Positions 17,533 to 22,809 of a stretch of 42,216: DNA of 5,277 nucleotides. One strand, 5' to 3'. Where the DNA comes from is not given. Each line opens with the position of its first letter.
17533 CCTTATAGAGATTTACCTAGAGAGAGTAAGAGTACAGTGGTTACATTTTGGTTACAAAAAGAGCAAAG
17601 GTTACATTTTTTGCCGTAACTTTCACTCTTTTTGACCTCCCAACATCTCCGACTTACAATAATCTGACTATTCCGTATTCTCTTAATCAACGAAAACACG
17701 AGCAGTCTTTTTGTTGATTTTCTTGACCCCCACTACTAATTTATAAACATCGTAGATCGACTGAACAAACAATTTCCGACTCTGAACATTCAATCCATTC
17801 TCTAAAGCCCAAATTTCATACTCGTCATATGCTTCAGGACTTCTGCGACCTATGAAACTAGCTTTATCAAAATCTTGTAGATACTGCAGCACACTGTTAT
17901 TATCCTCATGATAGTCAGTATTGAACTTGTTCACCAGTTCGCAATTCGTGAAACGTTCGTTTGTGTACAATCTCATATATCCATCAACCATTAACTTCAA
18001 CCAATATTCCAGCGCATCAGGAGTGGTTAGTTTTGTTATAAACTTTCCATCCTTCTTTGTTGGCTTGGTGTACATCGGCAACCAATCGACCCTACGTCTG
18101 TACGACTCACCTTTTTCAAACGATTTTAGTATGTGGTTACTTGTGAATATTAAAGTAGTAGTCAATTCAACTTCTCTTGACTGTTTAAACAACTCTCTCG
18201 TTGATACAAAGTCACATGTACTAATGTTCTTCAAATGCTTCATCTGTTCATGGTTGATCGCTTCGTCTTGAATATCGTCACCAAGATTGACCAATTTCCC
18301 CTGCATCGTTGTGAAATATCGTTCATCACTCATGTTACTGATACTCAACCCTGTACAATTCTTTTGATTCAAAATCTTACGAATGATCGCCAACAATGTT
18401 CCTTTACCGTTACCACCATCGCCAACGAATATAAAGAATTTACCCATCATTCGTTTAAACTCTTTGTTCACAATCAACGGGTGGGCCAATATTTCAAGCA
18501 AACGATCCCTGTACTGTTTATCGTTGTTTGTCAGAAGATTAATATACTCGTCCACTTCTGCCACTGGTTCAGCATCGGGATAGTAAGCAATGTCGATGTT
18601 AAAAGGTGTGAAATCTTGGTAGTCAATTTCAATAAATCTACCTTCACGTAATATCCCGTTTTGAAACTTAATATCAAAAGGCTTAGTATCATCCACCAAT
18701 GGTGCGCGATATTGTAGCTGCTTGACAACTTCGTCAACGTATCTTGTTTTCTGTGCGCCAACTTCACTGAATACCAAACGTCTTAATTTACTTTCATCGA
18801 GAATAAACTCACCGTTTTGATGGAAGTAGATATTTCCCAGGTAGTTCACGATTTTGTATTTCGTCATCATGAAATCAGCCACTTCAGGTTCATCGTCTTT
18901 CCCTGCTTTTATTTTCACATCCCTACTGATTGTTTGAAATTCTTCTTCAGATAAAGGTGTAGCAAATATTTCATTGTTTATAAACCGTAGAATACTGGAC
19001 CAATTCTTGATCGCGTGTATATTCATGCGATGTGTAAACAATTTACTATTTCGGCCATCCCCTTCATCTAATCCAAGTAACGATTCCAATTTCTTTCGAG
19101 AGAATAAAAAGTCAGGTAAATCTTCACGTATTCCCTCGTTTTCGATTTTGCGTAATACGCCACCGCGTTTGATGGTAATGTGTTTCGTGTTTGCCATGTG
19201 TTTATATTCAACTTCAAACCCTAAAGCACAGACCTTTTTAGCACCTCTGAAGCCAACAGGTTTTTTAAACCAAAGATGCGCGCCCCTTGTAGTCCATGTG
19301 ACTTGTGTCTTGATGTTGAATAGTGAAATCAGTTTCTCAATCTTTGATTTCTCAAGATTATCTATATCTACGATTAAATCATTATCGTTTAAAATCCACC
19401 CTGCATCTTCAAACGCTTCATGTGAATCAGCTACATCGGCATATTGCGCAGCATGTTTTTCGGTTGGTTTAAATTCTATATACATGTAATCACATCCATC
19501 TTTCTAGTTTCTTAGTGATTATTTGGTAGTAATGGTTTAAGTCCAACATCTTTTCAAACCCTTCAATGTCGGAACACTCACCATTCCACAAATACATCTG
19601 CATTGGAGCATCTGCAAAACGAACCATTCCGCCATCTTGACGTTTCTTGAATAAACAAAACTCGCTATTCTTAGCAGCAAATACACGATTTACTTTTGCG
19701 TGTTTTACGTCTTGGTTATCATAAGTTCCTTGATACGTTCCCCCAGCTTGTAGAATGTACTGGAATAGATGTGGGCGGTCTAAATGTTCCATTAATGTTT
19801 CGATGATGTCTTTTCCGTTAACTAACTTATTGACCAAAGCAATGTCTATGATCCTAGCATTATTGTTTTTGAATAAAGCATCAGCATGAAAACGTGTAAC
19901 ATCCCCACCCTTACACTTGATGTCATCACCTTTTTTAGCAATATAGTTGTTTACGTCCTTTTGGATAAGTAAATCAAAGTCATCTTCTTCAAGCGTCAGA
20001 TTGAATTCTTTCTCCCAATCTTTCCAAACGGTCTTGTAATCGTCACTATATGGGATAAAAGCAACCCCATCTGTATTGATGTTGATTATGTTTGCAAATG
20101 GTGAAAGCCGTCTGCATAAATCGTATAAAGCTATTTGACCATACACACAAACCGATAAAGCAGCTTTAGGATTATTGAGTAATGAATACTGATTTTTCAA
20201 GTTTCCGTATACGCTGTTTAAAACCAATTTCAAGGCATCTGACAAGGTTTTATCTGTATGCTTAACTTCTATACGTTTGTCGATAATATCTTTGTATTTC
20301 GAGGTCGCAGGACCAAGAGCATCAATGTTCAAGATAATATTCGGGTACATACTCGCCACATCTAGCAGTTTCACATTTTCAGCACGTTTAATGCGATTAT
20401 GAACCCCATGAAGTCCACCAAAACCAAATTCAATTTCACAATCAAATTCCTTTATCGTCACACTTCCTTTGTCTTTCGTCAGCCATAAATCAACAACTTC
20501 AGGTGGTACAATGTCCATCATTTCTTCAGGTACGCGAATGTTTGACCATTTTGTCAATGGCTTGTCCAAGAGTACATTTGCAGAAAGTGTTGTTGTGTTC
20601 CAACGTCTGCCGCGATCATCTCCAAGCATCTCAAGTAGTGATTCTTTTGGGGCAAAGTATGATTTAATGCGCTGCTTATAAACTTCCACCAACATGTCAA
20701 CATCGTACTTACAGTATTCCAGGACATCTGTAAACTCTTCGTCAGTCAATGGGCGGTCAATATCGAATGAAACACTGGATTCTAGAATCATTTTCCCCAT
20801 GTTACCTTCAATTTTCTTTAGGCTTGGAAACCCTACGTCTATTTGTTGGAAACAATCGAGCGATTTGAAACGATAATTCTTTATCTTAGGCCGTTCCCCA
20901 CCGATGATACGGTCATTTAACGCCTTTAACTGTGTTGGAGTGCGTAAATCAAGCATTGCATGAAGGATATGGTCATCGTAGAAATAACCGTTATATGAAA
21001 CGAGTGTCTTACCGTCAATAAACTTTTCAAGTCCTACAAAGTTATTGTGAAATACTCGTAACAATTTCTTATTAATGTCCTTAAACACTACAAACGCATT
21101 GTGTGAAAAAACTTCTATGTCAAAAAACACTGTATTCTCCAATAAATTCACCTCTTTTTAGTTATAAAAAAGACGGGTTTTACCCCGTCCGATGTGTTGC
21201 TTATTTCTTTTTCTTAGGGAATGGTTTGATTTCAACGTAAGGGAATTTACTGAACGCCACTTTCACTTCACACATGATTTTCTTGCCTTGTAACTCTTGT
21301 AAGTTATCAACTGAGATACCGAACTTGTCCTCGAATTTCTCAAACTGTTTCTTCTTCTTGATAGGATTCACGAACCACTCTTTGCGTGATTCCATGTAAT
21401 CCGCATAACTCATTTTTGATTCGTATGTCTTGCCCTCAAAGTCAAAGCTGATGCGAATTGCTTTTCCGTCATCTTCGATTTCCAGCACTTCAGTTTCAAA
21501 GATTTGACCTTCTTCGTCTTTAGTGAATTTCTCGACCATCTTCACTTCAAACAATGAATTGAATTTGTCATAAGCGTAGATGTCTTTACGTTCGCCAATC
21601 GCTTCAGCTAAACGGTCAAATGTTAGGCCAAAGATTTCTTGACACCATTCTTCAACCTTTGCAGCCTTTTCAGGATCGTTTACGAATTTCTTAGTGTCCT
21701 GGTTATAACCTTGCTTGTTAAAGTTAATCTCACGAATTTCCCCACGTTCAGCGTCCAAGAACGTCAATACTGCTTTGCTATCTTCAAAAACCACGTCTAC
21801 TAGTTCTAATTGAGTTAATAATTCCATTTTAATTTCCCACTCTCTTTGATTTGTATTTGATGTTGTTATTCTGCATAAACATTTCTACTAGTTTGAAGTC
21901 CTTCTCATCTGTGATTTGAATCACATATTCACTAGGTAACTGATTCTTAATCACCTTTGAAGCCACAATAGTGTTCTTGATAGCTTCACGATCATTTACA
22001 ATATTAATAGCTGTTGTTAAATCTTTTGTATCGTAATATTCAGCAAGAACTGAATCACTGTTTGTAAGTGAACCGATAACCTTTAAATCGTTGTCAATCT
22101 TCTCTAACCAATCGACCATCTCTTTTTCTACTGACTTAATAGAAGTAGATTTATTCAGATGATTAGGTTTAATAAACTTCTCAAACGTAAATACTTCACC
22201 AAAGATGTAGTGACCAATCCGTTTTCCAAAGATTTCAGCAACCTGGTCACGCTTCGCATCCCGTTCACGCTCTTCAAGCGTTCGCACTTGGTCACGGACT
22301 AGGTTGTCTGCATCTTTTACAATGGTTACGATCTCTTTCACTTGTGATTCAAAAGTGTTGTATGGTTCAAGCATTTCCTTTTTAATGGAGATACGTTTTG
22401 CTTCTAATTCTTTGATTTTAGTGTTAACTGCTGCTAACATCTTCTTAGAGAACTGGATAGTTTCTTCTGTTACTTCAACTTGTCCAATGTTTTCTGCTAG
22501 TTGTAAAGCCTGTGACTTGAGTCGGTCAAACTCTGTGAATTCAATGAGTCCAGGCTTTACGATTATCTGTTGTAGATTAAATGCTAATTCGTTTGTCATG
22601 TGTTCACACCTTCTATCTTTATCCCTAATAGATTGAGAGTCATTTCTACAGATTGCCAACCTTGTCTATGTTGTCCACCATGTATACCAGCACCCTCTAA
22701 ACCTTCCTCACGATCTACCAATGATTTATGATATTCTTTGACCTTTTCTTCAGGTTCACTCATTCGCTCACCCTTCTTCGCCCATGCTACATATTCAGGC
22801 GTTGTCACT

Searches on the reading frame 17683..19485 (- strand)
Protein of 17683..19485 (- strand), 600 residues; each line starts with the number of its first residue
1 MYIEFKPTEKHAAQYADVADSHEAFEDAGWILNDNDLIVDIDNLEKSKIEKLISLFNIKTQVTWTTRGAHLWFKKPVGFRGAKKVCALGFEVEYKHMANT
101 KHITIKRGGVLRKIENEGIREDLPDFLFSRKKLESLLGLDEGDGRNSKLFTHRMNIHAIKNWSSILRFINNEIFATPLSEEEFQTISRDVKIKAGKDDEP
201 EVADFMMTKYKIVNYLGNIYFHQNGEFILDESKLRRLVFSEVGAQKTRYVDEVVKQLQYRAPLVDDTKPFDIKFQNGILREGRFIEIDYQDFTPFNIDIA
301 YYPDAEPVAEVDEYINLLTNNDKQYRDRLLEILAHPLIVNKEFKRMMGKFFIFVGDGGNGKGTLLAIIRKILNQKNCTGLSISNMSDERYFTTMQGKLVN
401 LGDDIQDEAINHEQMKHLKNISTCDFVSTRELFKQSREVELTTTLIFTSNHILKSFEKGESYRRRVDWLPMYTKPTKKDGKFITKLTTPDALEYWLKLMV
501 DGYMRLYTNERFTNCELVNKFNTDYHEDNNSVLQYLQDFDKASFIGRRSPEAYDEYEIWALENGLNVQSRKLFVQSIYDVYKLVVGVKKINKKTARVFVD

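Call 81: search_protein_families(library=phrogs, proteins=[window:17683-19485:-], max_evalue=0.00001)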
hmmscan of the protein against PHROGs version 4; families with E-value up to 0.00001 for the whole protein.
window:17683-19485:- (600 aa): 8 families
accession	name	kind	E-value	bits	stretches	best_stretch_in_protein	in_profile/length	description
phrog_864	-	DNA, RNA and nucleotide metabolism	5.2e-150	503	1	2-598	9-620/1064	DNA primase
phrog_1829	-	DNA, RNA and nucleotide metabolism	7.4e-29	101.4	1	246-597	402-749/772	DNA primase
phrog_1156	-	DNA, RNA and nucleotide metabolism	1.6e-26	94.2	1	245-577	454-800/855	DNA primase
phrog_7601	-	unknown function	2.1e-25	90.7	1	327-576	3-249/289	-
phrog_6088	-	DNA, RNA and nucleotide metabolism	1.6e-17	64.3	1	265-578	426-743/772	DNA primase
phrog_2478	-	DNA, RNA and nucleotide metabolism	2.7e-08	33.4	1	350-569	584-810/854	DNA polymerase/primase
phrog_4210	-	DNA, RNA and nucleotide metabolism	3.4e-06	26.1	1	337-467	166-297/1304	DNA polymerase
phrog_12939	-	DNA, RNA and nucleotide metabolism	7.4e-06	26.9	0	311-436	180-300/368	DNA primase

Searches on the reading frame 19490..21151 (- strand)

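Call 81: search_protein_families(library=phrogs, proteins=[window:19490-21151:-], max_evalue=0.00001)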
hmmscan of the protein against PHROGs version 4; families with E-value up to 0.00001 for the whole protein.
window:19490-21151:- (553 aa): 5 families
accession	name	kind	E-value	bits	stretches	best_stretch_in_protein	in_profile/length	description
phrog_1252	-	DNA, RNA and nucleotide metabolism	5.2e-142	475.7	1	5-552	52-651/663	DNA polymerase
phrog_4210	-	DNA, RNA and nucleotide metabolism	2.4e-26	92.9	1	6-300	721-998/1304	DNA polymerase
phrog_18505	-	DNA, RNA and nucleotide metabolism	1e-15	58.9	1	295-475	30-202/349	DNA polymerase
phrog_262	-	DNA, RNA and nucleotide metabolism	8.6e-07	28.4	0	301-370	510-578/856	DNA polymerase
phrog_1907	-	DNA, RNA and nucleotide metabolism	1.8e-06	27.8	0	47-272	102-282/629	DNA polymerase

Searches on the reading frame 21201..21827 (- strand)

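Call 81: search_protein_families(library=phrogs, proteins=[window:21201-21827:-], max_evalue=0.00001)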
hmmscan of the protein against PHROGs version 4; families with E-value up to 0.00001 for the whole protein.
window:21201-21827:- (208 aa): 1 family
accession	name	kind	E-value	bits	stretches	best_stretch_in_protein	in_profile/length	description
phrog_6479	-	unknown function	4.4e-74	249.7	1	1-208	3-210/222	-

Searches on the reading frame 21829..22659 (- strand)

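Call 81: search_protein_families(library=phrogs, proteins=[window:21829-22659:-], max_evalue=0.00001)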
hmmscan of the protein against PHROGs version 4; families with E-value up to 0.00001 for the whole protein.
window:21829-22659:- (276 aa): 1 family
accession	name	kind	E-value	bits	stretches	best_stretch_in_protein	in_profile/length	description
phrog_674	-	unknown function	1.2e-44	153.9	1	22-227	3-221/312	-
